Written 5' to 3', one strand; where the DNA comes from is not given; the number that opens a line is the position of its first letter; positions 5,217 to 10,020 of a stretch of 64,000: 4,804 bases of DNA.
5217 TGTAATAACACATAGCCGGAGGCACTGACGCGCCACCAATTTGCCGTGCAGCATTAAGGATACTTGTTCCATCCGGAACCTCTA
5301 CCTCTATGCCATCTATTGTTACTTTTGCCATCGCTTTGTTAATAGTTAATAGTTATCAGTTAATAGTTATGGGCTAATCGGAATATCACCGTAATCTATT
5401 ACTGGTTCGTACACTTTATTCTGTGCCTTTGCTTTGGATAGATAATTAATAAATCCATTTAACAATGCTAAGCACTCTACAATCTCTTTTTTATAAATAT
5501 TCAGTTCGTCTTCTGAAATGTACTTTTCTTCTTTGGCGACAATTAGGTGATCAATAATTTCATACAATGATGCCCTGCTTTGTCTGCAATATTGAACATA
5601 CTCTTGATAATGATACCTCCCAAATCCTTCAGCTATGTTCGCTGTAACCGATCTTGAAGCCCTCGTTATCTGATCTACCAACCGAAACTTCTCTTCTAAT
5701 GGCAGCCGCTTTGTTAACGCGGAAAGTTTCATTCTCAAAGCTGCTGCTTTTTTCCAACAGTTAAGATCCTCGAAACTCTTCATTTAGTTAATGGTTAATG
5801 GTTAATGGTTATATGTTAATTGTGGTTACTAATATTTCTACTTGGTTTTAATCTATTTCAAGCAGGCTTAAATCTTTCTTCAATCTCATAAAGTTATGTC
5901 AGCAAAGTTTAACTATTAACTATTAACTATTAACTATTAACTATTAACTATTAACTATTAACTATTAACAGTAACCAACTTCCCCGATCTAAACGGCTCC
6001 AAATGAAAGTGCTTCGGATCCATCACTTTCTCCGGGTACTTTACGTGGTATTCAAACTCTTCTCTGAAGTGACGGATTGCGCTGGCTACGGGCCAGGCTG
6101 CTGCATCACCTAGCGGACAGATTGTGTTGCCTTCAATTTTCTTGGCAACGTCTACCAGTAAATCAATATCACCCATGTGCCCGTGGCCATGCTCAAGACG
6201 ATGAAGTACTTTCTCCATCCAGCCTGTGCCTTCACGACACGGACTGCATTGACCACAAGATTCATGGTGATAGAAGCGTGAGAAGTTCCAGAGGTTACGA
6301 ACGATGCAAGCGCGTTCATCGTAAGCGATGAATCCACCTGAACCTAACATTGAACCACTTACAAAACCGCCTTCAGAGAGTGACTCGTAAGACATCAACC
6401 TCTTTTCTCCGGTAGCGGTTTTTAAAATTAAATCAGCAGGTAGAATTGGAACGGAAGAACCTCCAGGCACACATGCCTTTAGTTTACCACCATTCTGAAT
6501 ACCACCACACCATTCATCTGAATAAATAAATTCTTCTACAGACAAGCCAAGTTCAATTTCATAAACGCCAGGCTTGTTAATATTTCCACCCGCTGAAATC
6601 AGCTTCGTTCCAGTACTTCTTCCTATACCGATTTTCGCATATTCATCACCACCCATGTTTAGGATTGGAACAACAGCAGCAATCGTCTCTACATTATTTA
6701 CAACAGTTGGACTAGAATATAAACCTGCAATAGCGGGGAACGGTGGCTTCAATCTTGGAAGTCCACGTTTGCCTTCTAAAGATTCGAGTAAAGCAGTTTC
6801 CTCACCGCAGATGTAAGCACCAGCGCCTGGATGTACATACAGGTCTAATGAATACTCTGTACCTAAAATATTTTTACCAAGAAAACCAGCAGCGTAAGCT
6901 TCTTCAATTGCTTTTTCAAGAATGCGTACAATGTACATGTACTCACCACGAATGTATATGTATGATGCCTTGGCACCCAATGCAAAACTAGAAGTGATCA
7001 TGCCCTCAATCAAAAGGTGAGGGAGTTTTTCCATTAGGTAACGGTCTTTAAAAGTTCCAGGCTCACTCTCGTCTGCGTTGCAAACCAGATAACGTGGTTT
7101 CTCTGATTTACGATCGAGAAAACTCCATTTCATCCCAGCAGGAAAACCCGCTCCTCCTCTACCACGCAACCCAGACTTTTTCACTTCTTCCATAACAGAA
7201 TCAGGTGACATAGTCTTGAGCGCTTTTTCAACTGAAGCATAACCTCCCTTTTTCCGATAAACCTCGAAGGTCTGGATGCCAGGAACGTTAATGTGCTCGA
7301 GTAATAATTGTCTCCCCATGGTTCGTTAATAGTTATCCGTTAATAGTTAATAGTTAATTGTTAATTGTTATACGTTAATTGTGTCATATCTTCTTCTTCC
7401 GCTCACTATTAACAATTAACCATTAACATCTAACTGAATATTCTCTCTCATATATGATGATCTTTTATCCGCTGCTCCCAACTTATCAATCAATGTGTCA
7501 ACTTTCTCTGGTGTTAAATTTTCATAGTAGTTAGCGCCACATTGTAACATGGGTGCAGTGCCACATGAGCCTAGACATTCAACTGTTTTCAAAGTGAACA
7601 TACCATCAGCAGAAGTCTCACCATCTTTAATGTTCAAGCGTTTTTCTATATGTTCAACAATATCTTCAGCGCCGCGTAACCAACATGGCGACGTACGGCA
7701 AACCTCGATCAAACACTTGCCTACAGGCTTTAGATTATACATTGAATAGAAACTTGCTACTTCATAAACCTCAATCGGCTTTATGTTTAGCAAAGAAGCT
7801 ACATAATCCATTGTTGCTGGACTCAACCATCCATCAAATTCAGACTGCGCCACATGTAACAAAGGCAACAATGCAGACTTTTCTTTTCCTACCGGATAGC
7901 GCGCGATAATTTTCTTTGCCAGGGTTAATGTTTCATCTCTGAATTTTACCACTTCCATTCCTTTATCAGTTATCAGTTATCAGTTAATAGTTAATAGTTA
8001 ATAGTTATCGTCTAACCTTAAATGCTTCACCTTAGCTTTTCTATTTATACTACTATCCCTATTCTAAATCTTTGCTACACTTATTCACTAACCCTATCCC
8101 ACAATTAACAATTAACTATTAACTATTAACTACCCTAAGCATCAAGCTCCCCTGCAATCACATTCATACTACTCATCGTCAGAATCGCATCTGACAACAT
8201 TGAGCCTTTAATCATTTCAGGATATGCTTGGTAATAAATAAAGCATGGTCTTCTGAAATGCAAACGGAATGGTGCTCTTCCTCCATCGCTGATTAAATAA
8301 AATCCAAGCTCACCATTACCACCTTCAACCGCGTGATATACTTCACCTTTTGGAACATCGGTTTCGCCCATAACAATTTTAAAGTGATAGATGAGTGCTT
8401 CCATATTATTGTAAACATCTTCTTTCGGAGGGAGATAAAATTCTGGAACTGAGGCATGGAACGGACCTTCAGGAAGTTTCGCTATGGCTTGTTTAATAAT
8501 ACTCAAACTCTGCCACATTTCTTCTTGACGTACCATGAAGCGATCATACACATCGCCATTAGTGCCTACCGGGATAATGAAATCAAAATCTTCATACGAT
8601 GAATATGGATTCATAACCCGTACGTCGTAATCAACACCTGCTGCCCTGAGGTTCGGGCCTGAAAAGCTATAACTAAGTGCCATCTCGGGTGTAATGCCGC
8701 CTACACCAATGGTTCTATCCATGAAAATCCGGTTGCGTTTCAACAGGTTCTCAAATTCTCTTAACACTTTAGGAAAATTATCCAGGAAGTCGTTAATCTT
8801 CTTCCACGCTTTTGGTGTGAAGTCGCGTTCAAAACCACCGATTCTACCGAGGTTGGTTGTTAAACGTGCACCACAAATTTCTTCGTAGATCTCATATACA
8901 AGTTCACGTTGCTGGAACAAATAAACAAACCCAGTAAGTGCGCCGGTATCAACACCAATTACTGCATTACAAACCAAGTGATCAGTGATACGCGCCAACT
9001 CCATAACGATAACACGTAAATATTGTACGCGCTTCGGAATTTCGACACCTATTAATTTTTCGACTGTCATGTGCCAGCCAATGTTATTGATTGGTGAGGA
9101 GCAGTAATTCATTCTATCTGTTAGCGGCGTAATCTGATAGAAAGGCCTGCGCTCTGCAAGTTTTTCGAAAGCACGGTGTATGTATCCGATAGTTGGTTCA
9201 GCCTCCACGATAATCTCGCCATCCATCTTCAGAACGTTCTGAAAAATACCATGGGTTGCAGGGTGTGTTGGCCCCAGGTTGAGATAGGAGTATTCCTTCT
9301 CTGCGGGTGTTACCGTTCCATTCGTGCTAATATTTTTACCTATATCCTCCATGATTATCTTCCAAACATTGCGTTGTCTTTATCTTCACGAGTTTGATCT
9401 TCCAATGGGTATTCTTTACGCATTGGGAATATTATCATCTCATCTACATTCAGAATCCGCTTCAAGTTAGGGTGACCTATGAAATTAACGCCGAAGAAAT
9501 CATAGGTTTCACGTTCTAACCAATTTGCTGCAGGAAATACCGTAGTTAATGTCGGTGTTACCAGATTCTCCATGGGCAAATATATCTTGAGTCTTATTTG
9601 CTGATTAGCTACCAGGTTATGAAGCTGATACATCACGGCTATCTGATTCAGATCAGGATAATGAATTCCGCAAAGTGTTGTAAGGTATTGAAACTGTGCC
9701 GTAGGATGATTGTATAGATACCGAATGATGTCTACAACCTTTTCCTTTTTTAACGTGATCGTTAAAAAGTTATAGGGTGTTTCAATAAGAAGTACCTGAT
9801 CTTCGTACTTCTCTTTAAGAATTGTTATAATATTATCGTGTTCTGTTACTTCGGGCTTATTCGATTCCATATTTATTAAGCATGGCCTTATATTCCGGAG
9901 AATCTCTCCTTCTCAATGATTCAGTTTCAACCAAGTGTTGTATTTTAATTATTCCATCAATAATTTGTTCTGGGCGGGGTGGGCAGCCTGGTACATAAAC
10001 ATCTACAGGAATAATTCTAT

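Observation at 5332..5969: A 23S-rRNA-IVS-family four-helix-bundle ORF sits inside one of the heptad elements, between nuoG and nuoF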

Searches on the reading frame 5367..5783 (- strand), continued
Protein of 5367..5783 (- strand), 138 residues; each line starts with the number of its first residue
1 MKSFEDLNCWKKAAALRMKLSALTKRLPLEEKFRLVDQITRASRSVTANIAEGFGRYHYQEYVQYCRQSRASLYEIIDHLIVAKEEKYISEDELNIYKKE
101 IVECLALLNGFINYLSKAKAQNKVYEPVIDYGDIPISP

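Call 83: get_annotated_region(hit=H4, flank=1200)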
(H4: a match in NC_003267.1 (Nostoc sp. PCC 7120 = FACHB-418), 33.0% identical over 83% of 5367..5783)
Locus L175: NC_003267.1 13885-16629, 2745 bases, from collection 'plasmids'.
description: Nostoc sp. PCC 7120 = FACHB-418 plasmid pCC7120gamma, complete sequence
organism: Nostoc sp. PCC 7120 = FACHB-418 (NCBI taxid 103690)
taxonomy: Bacteria; Cyanobacteriota; Cyanophyceae; Nostocales; Nostocaceae; Nostoc; Nostoc sp. PCC 7120 = FACHB-418
host: -; source: -; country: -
typing (MOB-suite, as given by PLSDB): conjugative; replicon rep_cluster_776; relaxase MOBF; mating-pair formation MPF_T
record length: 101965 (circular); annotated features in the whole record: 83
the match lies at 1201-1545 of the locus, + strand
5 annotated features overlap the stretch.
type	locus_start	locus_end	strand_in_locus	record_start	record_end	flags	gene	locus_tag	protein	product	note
CDS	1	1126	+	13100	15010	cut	-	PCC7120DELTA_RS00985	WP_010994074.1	ISL3 family transposase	-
CDS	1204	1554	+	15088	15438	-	-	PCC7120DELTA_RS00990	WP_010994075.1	four helix bundle protein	-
CDS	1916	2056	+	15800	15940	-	-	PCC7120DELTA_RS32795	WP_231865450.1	hypothetical protein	-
CDS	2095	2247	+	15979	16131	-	-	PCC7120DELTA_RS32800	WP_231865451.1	hypothetical protein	-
CDS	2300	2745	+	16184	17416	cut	-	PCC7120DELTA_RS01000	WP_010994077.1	ISAzo13-like element ISNsp4 family transposase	GO:0006313 - DNA transposition [Evidence IEA]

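Call 84: get_annotated_region(hit=H6, flank=1200)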
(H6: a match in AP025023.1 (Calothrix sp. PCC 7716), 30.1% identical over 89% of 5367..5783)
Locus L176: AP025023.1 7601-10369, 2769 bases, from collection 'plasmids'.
description: Calothrix sp. PCC 7716 plasmid Cal7716_p5 DNA, complete genome
organism: Calothrix sp. PCC 7716 (NCBI taxid 2853227)
taxonomy: Bacteria; Cyanobacteriota; Cyanophyceae; Nostocales; Calotrichaceae; Calothrix; Calothrix sp. PCC 7716
host: -; source: -; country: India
typing (MOB-suite, as given by PLSDB): non-mobilizable
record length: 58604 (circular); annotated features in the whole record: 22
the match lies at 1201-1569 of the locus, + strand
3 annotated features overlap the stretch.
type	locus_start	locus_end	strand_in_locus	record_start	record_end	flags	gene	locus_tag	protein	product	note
CDS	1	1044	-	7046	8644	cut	-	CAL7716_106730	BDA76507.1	similar to leukotoxin secretion protein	-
CDS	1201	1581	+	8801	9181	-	-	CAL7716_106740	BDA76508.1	S23 ribosomal protein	-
CDS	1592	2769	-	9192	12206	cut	-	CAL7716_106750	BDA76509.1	toxin secretion ABC transporter ATP-binding protein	-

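Call 85: get_annotated_region(hit=H16, flank=1200)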
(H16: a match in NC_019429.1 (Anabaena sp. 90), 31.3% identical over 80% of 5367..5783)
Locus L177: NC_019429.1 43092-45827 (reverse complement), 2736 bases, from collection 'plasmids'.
description: Anabaena sp. 90 plasmid pANA02, complete sequence
organism: Anabaena sp. 90 (NCBI taxid 46234)
taxonomy: Bacteria; Cyanobacteriota; Cyanophyceae; Nostocales; Nostocaceae; Anabaena; Anabaena sp. 90
host: -; source: -; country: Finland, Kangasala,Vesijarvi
typing (MOB-suite, as given by PLSDB): non-mobilizable
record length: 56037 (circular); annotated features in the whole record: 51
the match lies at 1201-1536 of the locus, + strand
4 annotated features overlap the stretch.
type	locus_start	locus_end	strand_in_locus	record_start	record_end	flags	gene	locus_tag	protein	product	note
CDS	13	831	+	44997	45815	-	cas6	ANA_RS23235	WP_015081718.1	CRISPR-associated endoribonuclease Cas6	GO:0043571 - maintenance of CRISPR repeat elements [Evidence IEA]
CDS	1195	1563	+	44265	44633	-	-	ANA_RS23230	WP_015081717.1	four helix bundle protein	-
CDS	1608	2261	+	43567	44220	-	cas4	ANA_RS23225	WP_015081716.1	CRISPR-associated protein Cas4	GO:0043571 - maintenance of CRISPR repeat elements [Evidence IEA]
CDS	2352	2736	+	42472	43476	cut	cas1d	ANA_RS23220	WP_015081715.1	type I-D CRISPR-associated endonuclease Cas1d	GO:0043571 - maintenance of CRISPR repeat elements [Evidence IEA]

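Call 86: get_annotated_region(hit=H17, flank=1200)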
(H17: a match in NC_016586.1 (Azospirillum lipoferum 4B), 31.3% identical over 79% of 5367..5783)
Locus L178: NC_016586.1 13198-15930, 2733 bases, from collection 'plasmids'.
description: Azospirillum lipoferum 4B plasmid AZO_p2, complete sequence
organism: Azospirillum lipoferum 4B (NCBI taxid 862719)
taxonomy: Bacteria; Pseudomonadota; Alphaproteobacteria; Rhodospirillales; Azospirillaceae; Azospirillum; Azospirillum lipoferum; Azospirillum lipoferum 4B
host: -; source: -; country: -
typing (MOB-suite, as given by PLSDB): conjugative; replicon rep_cluster_67; relaxase MOBP; mating-pair formation MPF_T
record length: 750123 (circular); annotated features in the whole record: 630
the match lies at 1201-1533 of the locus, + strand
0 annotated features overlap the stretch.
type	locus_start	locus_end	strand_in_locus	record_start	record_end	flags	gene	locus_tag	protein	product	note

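Call 87: get_annotated_region(hit=H18, flank=1200)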
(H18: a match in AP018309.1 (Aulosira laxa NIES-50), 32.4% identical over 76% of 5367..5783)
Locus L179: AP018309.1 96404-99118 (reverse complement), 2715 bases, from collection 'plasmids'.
description: Aulosira laxa NIES-50 plasmid plasmid2 DNA, complete genome
organism: Aulosira laxa NIES-50 (NCBI taxid 1541988)
taxonomy: Bacteria; Cyanobacteriota; Cyanophyceae; Nostocales; Fortieaceae; Aulosira; Aulosira laxa; Aulosira laxa NIES-50
host: -; source: -; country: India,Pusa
typing (MOB-suite, as given by PLSDB): conjugative; relaxase MOBF; mating-pair formation MPF_T
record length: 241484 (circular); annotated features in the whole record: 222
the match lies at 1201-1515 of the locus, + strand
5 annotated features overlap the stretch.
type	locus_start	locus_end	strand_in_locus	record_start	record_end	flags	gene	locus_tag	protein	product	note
CDS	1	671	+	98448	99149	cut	-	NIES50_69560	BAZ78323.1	hypothetical protein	-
CDS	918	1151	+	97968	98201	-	-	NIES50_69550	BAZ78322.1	hypothetical protein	-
CDS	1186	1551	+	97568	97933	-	-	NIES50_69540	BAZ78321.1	S23 ribosomal protein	-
CDS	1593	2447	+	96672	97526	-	-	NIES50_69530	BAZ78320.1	hypothetical protein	-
CDS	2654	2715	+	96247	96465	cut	-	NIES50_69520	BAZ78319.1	hypothetical protein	-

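Call 88: get_annotated_region(hit=H19, flank=1200)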
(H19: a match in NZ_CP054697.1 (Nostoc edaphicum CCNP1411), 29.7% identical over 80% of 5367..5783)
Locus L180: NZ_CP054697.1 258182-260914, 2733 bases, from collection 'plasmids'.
description: Nostoc edaphicum CCNP1411 plasmid pNe_5, complete sequence
organism: Nostoc edaphicum CCNP1411 (NCBI taxid 1472755)
taxonomy: Bacteria; Cyanobacteriota; Cyanophyceae; Nostocales; Nostocaceae; Nostoc; Nostoc edaphicum; Nostoc edaphicum CCNP1411
host: -; source: -; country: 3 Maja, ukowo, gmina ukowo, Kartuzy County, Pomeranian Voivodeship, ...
typing (MOB-suite, as given by PLSDB): non-mobilizable; mating-pair formation MPF_T
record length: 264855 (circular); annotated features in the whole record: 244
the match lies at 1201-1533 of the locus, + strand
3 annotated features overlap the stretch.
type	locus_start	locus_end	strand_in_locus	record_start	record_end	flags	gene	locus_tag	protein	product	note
CDS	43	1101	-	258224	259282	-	-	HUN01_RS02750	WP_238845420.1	ribonucleotide-diphosphate reductase subunit beta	GO:0009263 - deoxyribonucleotide biosynthetic process [Evidence IEA]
CDS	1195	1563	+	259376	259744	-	-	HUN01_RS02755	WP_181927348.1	four helix bundle protein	-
CDS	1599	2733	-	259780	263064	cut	-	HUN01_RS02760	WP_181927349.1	ribonucleotide reductase N-terminal alpha domain-containing protein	GO:0006260 - DNA replication [Evidence IEA]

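Call 96: find_related_loci(query=A1, collection=viral_contigs, flank=3000)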
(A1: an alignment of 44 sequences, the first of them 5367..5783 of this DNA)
Query A1 (138 aa) in viral_contigs; peptide patterns used: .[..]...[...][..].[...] (x = any residue, [..] = any of these).
9 stretches matched a pattern; 6 encode a relative of the query (tblastn E <= 1e-3); 6 distinct loci.
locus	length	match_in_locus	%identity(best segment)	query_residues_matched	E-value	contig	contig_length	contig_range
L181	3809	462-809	40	2-117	3e-27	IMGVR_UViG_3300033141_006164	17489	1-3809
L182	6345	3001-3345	36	3-117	3e-21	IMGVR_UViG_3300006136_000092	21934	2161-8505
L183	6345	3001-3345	36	3-117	3e-21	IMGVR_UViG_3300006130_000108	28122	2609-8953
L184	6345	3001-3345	36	3-117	3e-21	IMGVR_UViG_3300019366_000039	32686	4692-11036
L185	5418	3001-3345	36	1-115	5e-19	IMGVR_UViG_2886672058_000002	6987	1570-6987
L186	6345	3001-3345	36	3-117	3e-21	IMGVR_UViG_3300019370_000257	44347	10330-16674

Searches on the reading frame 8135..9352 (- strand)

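Call 5: search_protein_families(library=pfam, proteins=[window:8135-9352:-])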
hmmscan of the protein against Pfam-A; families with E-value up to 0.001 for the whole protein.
window:8135-9352:- (405 aa): 1 family
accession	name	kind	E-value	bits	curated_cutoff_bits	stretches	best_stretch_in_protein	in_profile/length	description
PF00346.24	Complex1_49kDa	-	1.9e-109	365.3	24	1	135-404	1-270/271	Respiratory-chain NADH dehydrogenase, 49 Kd subunit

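Call 6: search_protein_families(library=ncbifam, proteins=[window:8135-9352:-])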
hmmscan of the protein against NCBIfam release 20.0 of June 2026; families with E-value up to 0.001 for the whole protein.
window:8135-9352:- (405 aa): 7 families
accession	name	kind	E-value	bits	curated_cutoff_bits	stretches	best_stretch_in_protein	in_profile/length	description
NF004739.1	PRK06075.1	equivalog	1.3e-139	465.2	360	1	24-404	3-383/384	NADH-quinone oxidoreductase subunit D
TIGR01962.1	NuoD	equivalog_domain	4e-139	463.8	459.35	1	23-404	4-385/386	NADH dehydrogenase (quinone) subunit D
NF008974.0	PRK12322.1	equivalog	2.8e-127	424.7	522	2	23-319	8-305/366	NADH-quinone oxidoreductase subunit D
NF008728.0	PRK11742.1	equivalog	7.8e-116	387.8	840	1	17-404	210-597/598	NADH-quinone oxidoreductase subunit C/D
NF009808.0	PRK13292.1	equivalog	8e-115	384.5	1156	1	17-404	403-790/791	NADH-quinone oxidoreductase subunit B/C/D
NF005649.0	PRK07415.1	equivalog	1.3e-93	314.1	583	1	20-404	9-393/394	NAD(P)H-quinone oxidoreductase subunit H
NF040602.1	F420_dehyd_FpoD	exception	4.8e-86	289.1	600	1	23-404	9-371/372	F420H2 dehydrogenase subunit FpoD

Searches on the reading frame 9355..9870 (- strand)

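Call 5: search_protein_families(library=pfam, proteins=[window:9355-9870:-])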
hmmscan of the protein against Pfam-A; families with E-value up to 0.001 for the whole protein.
window:9355-9870:- (171 aa): 1 family
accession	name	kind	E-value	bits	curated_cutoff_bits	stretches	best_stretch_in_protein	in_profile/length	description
PF00329.25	Complex1_30kDa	-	1.5e-37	129.3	22.5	1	38-159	1-123/124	Respiratory-chain NADH dehydrogenase, 30 Kd subunit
